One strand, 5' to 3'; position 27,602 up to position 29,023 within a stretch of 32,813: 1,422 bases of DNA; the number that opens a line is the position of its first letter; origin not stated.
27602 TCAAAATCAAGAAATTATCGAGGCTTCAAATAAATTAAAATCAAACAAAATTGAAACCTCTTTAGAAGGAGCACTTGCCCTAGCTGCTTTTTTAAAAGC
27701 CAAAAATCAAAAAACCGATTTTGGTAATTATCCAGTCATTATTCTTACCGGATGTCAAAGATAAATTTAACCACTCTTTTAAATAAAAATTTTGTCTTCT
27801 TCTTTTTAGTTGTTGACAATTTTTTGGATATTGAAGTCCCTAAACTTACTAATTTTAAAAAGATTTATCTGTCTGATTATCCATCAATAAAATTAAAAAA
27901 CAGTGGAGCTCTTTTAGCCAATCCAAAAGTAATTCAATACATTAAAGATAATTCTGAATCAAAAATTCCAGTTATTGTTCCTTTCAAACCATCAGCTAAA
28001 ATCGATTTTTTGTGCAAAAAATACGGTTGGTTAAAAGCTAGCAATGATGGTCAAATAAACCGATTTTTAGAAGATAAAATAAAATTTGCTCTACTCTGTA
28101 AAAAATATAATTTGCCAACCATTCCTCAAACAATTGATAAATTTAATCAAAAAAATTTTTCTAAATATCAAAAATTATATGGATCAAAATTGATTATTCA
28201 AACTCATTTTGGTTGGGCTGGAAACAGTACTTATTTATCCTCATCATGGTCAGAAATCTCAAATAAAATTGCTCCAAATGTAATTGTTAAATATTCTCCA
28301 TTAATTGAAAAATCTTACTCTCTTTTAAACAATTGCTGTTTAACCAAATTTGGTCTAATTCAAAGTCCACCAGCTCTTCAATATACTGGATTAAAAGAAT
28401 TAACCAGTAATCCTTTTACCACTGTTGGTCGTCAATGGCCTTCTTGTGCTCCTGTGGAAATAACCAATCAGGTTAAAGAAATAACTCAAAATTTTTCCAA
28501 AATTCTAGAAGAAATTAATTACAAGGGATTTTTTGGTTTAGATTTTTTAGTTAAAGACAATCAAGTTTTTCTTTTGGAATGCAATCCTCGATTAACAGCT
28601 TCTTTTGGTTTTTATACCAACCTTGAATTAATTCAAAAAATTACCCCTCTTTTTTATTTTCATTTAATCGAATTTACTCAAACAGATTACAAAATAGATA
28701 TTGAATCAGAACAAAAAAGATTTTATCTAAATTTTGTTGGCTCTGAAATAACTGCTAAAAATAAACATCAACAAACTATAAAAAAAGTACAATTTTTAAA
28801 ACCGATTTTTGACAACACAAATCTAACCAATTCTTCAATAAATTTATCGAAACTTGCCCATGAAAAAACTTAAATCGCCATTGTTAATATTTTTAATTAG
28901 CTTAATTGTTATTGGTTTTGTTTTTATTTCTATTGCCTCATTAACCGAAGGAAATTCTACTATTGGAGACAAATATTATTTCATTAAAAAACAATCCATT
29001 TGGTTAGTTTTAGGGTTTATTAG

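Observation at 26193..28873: NlpC/P60 + LysW-like carrier + PLP enzyme + ATP-grasp ligase cassette occupying the murD slot of the dcw cluster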

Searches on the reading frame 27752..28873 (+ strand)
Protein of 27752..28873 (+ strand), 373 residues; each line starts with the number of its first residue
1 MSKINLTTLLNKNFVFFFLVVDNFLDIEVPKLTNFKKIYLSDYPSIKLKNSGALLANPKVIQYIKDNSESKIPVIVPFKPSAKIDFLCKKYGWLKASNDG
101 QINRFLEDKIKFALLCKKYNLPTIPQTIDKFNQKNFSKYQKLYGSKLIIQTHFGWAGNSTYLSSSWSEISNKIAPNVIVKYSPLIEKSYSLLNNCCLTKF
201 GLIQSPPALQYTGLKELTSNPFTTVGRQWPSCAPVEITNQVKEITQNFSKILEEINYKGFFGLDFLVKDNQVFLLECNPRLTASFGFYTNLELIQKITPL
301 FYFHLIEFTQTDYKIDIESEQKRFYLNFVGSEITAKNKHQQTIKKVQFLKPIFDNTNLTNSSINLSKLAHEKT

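Call 4: search_protein_families(library=pfam, proteins=[window:27752-28873:+], max_evalue=0.01)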
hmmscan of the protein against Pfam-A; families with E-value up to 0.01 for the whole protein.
window:27752-28873:+ (373 aa): 4 families
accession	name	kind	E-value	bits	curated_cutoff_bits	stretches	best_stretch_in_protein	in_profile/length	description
PF02655.19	ATP-grasp_3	-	3.8e-08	34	23.2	1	139-284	30-160/160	ATP-grasp domain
PF02222.28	ATP-grasp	-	0.003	17.7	27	1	231-288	112-169/179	ATP-grasp domain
PF02786.22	CPSase_L_D2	-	0.0053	16.7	19.8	0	239-284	136-183/211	Carbamoyl-phosphate synthase L chain, ATP binding domain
PF14397.11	ATPgrasp_ST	-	0.0063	16.2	31.4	0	243-283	217-258/278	Sugar-transfer associated ATP-grasp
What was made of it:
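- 27752..28873 (+): ATP-grasp ligase (373 aa) of an uncharacterised clade, nearest the PRK06524 'biotin carboxylase-like' family. Proposed loader that forms an amide bond on the carrier tail. ATP-grasp_3 E 4e-8 (call 4).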

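Call 5: search_protein_families(library=ncbifam, proteins=[window:27752-28873:+], max_evalue=0.01)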
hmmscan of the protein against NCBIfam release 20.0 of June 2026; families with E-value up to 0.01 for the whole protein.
window:27752-28873:+ (373 aa): 10 families
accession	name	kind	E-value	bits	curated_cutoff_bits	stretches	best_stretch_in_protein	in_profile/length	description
NF005096.0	PRK06524.1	equivalog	4e-31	107.7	684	1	28-324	65-366/493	biotin carboxylase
NF005315.0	PRK06849.1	equivalog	4.2e-07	29.3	406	1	242-345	236-334/389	hypothetical protein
NF040722.1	MfnD_Meth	equivalog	4e-06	26.5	400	1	235-287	203-258/288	tyramine--L-glutamate ligase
TIGR01369.1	CPSaseII_lrg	equivalog_domain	4.1e-06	24.7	1027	1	234-291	793-851/1052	carbamoyl-phosphate synthase (glutamine-hydrolyzing) large subunit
NF003671.0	PRK05294.1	equivalog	7.6e-05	20.5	599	1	239-287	796-844/1058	carbamoyl-phosphate synthase large subunit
NF004679.0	PRK06019.1-5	equivalog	0.0004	19.3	326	1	232-284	217-271/376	5-(carboxyamino)imidazole ribonucleotide synthase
NF002527.0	PRK01966.1-3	equivalog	0.0012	18.1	310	1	239-279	256-296/332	D-alanine--D-alanine ligase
NF004675.0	PRK06019.1-1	equivalog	0.0016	17.3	375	1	231-346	222-334/375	5-(carboxyamino)imidazole ribonucleotide synthase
TIGR01205.1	D_ala_D_alaTIGR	subfamily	0.0048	15.9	245.65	0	239-279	244-285/318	D-alanine--D-alanine ligase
NF004678.0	PRK06019.1-4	equivalog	0.0065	15.3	444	0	234-335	195-292/355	5-(carboxyamino)imidazole ribonucleotide synthase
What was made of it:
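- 27752..28873 (+): PRK06524 E 4e-31 over residues 28-324; Ddl only E 1e-3 (call 5).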

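Call 10: find_homologous_proteins(query=window:27752-28873:+, max_evalue=0.00001)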
Query window:27752-28873:+ (373 aa): 533 proteins with E <= 0.00001 among 2722 candidates; the best 120 are listed.
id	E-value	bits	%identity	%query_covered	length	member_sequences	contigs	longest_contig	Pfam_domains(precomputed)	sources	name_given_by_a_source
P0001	9.3e-231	783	93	100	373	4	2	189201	PF02655.20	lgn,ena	-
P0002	1.3e-208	710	85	100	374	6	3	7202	PF02655.20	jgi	-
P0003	1.8e-199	680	80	100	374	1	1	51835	PF02655.20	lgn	-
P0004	7.9e-160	550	67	98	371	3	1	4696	PF02655.20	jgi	-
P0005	1.0e-158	546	66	100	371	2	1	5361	PF02655.20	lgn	-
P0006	1.9e-157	542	69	96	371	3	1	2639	PF02655.20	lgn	-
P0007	1.1e-156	540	68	96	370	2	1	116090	PF02655.20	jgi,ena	-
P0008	3.7e-155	535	67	96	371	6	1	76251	PF02655.20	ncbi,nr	ncbi:MAG: ATP-grasp domain-containing protein [Candidatus Shapirobacteria bacterium]|nr:ATP-grasp do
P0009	1.9e-154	532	67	96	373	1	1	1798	PF02655.20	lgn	-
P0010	6.3e-154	531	67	96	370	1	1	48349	PF02655.20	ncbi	-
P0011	1.0e-153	530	66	96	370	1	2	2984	PF02655.20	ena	-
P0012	2.5e-153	529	65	98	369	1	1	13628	PF02655.20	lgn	-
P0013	1.3e-152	526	65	100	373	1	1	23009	PF02655.20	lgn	-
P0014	1.7e-152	526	67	96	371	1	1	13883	PF02655.20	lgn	-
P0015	2.7e-152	525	65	96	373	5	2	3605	PF02655.20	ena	-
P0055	2.5e-127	443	58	92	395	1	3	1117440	PF02655.20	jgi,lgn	jgi:hypothetical protein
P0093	1.5e-120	421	53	99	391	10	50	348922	PF02655.20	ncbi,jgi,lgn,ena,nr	ncbi:MAG TPA: ATP-grasp domain-containing protein [Candidatus Woesebacteria bacterium]|jgi:hypotheti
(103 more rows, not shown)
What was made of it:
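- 27752..28873 (+): 533 homolog clusters, 53-93% identical among the best 120 (call 10).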

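Call 11: find_encoding_contigs(protein=P0055, flank=10000, max_places=3)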
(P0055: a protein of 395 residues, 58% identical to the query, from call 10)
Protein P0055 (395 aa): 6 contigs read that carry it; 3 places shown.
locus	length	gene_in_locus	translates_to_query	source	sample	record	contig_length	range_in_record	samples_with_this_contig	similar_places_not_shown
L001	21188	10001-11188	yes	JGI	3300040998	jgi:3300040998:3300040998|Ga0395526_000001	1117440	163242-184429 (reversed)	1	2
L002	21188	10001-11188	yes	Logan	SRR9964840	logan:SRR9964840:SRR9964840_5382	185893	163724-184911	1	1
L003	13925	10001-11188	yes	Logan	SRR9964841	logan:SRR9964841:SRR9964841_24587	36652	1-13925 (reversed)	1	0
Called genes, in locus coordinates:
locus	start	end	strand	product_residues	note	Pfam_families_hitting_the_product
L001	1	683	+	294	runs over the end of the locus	PF01795:Methyltransf_5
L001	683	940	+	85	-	-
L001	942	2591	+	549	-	PF03717:PBP_dimer, PF00905:Transpeptidase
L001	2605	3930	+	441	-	PF08245:Mur_ligase_M, PF02875:Mur_ligase_C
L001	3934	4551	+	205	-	-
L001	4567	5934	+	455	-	PF01225:Mur_ligase (weak), PF08245:Mur_ligase_M, PF02875:Mur_ligase_C (weak)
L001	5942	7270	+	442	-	PF00275:EPSP_synthase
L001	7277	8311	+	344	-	PF00953:Glycos_transf_4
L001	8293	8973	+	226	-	-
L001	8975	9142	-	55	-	PF21344:Zn_ribbon_LysW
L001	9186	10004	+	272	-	PF00291:PALP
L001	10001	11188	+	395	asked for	PF02655:ATP-grasp_3 (weak)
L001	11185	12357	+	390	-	PF01098:FTSW_RODA_SPOVE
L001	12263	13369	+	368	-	PF03033:Glyco_transf_28, PF04101:Glyco_tran_28_C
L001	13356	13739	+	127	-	-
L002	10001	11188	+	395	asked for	PF02655:ATP-grasp_3 (weak)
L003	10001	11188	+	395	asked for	PF02655:ATP-grasp_3 (weak)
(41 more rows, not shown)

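Call 12: find_encoding_contigs(protein=P0093, flank=10000, max_places=3)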
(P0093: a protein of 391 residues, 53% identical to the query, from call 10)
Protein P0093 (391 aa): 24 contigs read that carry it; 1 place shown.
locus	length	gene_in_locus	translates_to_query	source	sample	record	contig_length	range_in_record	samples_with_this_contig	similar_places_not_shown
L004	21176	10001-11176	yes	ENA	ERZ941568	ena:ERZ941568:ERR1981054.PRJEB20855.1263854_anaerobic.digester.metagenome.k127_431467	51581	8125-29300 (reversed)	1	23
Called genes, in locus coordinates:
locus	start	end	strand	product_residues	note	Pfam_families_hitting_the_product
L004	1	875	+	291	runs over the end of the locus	PF01795:Methyltransf_5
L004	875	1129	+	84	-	-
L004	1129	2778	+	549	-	PF03717:PBP_dimer, PF00905:Transpeptidase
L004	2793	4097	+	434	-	PF08245:Mur_ligase_M, PF02875:Mur_ligase_C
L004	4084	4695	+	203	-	-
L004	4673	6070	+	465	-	PF01225:Mur_ligase, PF08245:Mur_ligase_M, PF02875:Mur_ligase_C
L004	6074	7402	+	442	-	PF00275:EPSP_synthase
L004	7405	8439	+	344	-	PF00953:Glycos_transf_4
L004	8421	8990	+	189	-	-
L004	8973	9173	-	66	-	PF21344:Zn_ribbon_LysW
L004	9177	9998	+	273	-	PF00291:PALP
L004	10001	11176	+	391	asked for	PF02655:ATP-grasp_3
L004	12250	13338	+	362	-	PF03033:Glyco_transf_28, PF04101:Glyco_tran_28_C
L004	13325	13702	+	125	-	-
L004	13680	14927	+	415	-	PF02491:SHS2_FTSA, PF11104:PilM_2, PF06723:MreB_Mbl, PF14450:FtsA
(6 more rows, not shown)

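Call 17: search_solved_structures(query=window:27752-28873:+, max_evalue=1, show_alignments=1)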
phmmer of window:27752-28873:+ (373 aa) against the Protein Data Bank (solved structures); distinct sequences matched with E-value up to 1: 11.
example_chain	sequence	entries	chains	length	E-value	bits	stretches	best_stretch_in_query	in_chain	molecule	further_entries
1a9x_A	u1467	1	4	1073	0.0046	19.4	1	237-288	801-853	CARBAMOYL PHOSPHATE SYNTHETASE (LARGE CHAIN)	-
1bxr_A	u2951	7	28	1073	0.0046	19.4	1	237-288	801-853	CARBAMOYL-PHOSPHATE SYNTHASE | CARBAMOYL PHOSPHATE SYNTHETASE: LARGE SUBUNIT | CARBAMOYL PHOSPHATE SYNTHETASE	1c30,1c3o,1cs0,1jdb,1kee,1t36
1ce8_A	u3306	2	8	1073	0.0046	19.4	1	237-288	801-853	PROTEIN (CARBAMOYL-PHOSPHATE SYNTHASE) | carbamoyl phosphate synthetase large chain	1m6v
5dot_A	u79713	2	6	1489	0.035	16.5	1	240-289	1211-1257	Carbamoyl-phosphate synthase [ammonia], mitochondrial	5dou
6uel_A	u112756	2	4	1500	0.035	16.5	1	240-289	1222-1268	Carbamoyl-phosphate synthase [ammonia], mitochondrial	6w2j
8ynd_A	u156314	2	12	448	0.38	13.1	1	209-292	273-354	ATP-grasp peptide ligase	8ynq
7ysi_A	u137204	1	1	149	0.38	13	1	102-178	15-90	Thiol disulfide reductase thioredoxin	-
5vyw_A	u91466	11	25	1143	0.62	12.4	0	243-284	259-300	Pyruvate carboxylase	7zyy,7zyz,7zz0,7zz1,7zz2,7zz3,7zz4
5vz0_A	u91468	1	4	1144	0.62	12.4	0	243-284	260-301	Pyruvate carboxylase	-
5vyz_A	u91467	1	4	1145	0.62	12.3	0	243-284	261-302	Pyruvate carboxylase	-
9eb7_A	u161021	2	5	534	0.97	11.7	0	235-315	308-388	Biotin carboxylase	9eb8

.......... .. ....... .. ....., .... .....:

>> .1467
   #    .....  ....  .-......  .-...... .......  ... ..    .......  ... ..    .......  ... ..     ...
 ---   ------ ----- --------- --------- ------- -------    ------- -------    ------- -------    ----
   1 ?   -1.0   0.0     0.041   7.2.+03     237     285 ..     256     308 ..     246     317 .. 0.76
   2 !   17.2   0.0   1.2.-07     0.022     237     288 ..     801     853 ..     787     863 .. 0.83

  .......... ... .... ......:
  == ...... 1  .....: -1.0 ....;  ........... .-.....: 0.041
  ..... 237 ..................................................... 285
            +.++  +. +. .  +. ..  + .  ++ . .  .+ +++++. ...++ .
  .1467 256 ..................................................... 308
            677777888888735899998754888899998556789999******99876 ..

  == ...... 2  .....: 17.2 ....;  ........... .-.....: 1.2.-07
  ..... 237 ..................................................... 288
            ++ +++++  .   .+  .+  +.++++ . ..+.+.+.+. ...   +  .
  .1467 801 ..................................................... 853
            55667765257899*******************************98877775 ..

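Call 31: predict_structure(alignment_id=A1)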
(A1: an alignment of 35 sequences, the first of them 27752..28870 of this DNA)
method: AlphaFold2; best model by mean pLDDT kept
length: 373 residues; sequences in the alignment: 35
mean_pLDDT: 93.3   pTM: 0.91
mean pLDDT of the five models: 93.3, 92.3, 91.3, 89.8, 89.7
residues with pLDDT >= 90: 328; 70-90: 32; 50-70: 10; < 50: 3
segments of 3 or more residues with pLDDT < 50: none
pLDDT, mean of each block of 10 residues (from residue 1): 77 97 93 96 93 97 96 96 98 97 94 96 97 98 97 74 96 96 96 97 97 92 93 96 98 97 97 95 93 94 96 94 93 92 92 86 76 55
secondary structure, 60 per line:
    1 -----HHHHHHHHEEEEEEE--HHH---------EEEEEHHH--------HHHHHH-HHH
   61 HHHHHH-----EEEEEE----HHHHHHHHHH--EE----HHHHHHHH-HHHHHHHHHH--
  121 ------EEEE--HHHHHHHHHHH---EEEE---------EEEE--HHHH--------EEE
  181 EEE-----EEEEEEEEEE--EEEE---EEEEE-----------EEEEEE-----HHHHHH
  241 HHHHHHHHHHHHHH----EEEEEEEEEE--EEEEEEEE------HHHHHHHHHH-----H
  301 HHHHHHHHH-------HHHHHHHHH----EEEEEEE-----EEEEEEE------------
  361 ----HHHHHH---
elements in order: H6-13 E14-20 E35-39 H51-56 H58-66 E72-77 H82-91 H100-107 H109-118 E127-130 H133-143 E147-150 E160-163 H166-169 E178-183 E189-198 E201-204 E208-212 E224-229 H235-254 E259-268 E271-278 H285-294 H300-309 H317-325 E330-336 E342-348 H365-370
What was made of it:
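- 27752..28873 (+): AlphaFold model pLDDT 93 (call 31).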

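Call 35: fold_search(model_id=the predicted structure, library=pdb)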
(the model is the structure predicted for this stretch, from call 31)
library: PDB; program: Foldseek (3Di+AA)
matches with E <= 10: 1189; with E <= 0.001: 618
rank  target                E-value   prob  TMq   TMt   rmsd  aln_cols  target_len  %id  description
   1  7zz4                  4.6e-17  1.00  0.60  0.50   4.5       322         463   16  Cryo-EM structure of "BC closed" conformation of Lactococcus lactis pyruvate carboxylase with acetyl-CoA (released 2022-10-12)
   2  5vyz_A                9.9e-16  1.00  0.62  0.23   5.5       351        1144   16  Crystal structure of Lactococcus lactis pyruvate carboxylase in complex with cyclic-di-AMP (released 2017-08-16)
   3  9eb8_A                1.1e-15  1.00  0.61  0.50   5.1       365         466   16  Crystal Structure of Biotin Carboxylase from Ankistrodesmus in Complex with ADP (released 2025-11-19)
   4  7zz8_B                1.6e-15  1.00  0.59  0.23   4.6       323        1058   16  Cryo-EM structure of Lactococcus lactis pyruvate carboxylase with acetyl-CoA and cyclic di-AMP (released 2022-10-12)
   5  4m9u                  2.0e-15  1.00  0.57  0.58   5.6       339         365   12  The crystal structure of phosphoribosylaminoimidazole carboxylase ATPase subunit of Francisella tularensis subsp. tulare (released 2013-08-28)
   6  5vyz_D                2.2e-15  1.00  0.63  0.23   5.0       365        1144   14  Crystal structure of Lactococcus lactis pyruvate carboxylase in complex with cyclic-di-AMP (released 2017-08-16)
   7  3hb9_C                2.2e-15  1.00  0.60  0.24   6.1       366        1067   13  Crystal Structure of S. aureus Pyruvate Carboxylase A610T Mutant (released 2009-06-30)
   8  7zz3_A                2.4e-15  1.00  0.60  0.22   4.6       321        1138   15  Cryo-EM structure of "BC react" conformation of Lactococcus lactis pyruvate carboxylase with acetyl-CoA (released 2022-10-12)
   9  4ma0                  2.4e-15  1.00  0.55  0.56   5.7       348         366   12  The crystal structure of phosphoribosylaminoimidazole carboxylase ATPase subunit of Francisella tularensis subsp. tulare (released 2013-08-28)
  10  2dzd_B                3.3e-15  1.00  0.53  0.45   6.8       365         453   13  Crystal structure of the biotin carboxylase domain of pyruvate carboxylase (released 2007-09-25)
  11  5vz0_A                3.9e-15  1.00  0.62  0.23   5.3       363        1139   15  Crystal structure of Lactococcus lactis pyruvate carboxylase G746A mutant in complex with cyclic-di-AMP (released 2017-08-16)
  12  4mam_A                4.7e-15  1.00  0.56  0.56   5.5       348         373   12  The crystal structure of phosphoribosylaminoimidazole carboxylase ATPase subunit of Francisella tularensis subsp. tula (released 2013-08-28)
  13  7zyy_A                8.1e-15  1.00  0.63  0.25   5.0       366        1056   14  Cryo-EM structure of Lactococcus lactis pyruvate carboxylase with acetyl-CoA (released 2022-10-12)
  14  7zz3_C                8.1e-15  1.00  0.63  0.24   5.1       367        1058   14  Cryo-EM structure of "BC react" conformation of Lactococcus lactis pyruvate carboxylase with acetyl-CoA (released 2022-10-12)
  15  3bg5_C                8.6e-15  1.00  0.60  0.24   5.6       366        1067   12  Crystal Structure of Staphylococcus Aureus Pyruvate Carboxylase (released 2008-02-26)
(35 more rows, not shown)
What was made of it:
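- On LysW/ArgW amino-group carrier protein: Foldseek's listed matches are biotin carboxylase, PurK and CPS (call 35).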

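Call 38: search_solved_structures(query=A1, max_evalue=0.01)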
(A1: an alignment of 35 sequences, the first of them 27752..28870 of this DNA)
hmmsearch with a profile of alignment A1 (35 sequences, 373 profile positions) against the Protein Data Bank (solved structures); distinct sequences matched with E-value up to 0.01: 5.
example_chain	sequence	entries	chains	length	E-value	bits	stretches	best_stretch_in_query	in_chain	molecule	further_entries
1a9x_A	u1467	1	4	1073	0.0043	19.2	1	231-286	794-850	CARBAMOYL PHOSPHATE SYNTHETASE (LARGE CHAIN)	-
1ce8_A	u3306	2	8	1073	0.0045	19.2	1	232-286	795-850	PROTEIN (CARBAMOYL-PHOSPHATE SYNTHASE) | carbamoyl phosphate synthetase large chain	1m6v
1bxr_A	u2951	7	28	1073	0.0045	19.2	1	232-286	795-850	CARBAMOYL-PHOSPHATE SYNTHASE | CARBAMOYL PHOSPHATE SYNTHETASE: LARGE SUBUNIT | CARBAMOYL PHOSPHATE SYNTHETASE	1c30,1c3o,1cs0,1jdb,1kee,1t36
5dot_A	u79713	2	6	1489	0.0072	18.5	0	241-290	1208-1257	Carbamoyl-phosphate synthase [ammonia], mitochondrial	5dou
6uel_A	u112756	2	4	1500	0.0072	18.5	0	241-290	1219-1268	Carbamoyl-phosphate synthase [ammonia], mitochondrial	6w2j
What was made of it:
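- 27752..28873 (+): No close PDB sequence (calls 17, 38).
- Tried and rejected: They gave only the generic C-terminal ATP-grasp motif (calls 17, 38).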

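Call 43: search_dna_similar(query=window:27752-28870:+, collection=plasmids, mode=protein, max_evalue=0.001, max_rows=15)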
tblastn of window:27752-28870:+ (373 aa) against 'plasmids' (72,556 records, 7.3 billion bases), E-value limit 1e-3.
Records with a match: 33; places in all: 35; records where one place covers at least 80% of the query: 0.
Best place of each record, by identity: <60% 33.
By first word of the organism name: Rhizobium 15; Sinorhizobium 11; Cupriavidus 2; Chondrinema 1; Shinella 1; Roseateles 1; Roseobacter 1; Pseudorhodobacter 1.
By predicted mobility (MOB-suite, as given by PLSDB): conjugative 24; non-mobilizable 7; mobilizable 2.
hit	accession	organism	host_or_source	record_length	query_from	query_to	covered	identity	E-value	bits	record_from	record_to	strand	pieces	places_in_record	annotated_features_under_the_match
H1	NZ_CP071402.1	Rhizobium leguminosarum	lentil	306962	37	324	77%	27.0%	1e-19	98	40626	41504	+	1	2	biotin carboxylase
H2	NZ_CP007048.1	Rhizobium leguminosarum bv. trifolii WSM1689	root nodule of Trifolium uniflorum ...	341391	54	324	73%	28.0%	6e-25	114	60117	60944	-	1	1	biotin carboxylase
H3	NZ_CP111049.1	Chondrinema litorale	Seaweed,red alga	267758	54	324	73%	27.6%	1e-21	103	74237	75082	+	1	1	biotin carboxylase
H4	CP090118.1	Rhizobium leguminosarum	Trifolium ambiguum,Cell culture,Plant ...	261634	54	327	73%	26.9%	3e-22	105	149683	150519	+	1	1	biotin carboxylase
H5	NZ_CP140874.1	Rhizobium beringeri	Trifolium pratense,whole organism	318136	54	327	73%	26.9%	3e-22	105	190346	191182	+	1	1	biotin carboxylase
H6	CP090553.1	Rhizobium leguminosarum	Trifolium pratense,Cell culture,Plant ...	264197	54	342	73%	26.3%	1e-15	109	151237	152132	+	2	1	none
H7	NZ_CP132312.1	Shinella zoogloeoides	Homo sapiens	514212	54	324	73%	26.5%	1e-21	103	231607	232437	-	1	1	biotin carboxylase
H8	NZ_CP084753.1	Roseateles sp. XES5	Xenopus laevis,bacterial culture,swab ...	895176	54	324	73%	26.1%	5e-21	102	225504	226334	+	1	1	biotin carboxylase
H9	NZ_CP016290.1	Rhizobium leguminosarum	Vavilovia formosa,cell culture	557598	54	324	73%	26.1%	9e-21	101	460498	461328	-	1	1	biotin carboxylase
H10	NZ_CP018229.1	Rhizobium leguminosarum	Vavilovia formosa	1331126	54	324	73%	26.1%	9e-21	101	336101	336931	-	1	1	record has no annotation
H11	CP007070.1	Rhizobium leguminosarum bv. trifolii CB782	plant root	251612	54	324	73%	26.1%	4e-19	97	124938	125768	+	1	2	biotin carboxylase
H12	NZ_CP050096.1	Rhizobium leguminosarum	Trifolium pratense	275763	41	324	76%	24.7%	2e-18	95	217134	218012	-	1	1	biotin carboxylase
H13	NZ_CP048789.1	Roseobacter ponti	cell culture,seawater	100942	54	324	73%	25.5%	5e-18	93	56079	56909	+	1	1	biotin carboxylase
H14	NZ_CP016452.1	Sinorhizobium sp. RAC02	Microbial isolate,Algal phycosphere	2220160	54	324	73%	25.4%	5e-20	99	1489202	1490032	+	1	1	none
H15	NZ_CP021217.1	Sinorhizobium meliloti RU11/001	-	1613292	54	324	73%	25.1%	4e-18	94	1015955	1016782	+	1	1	none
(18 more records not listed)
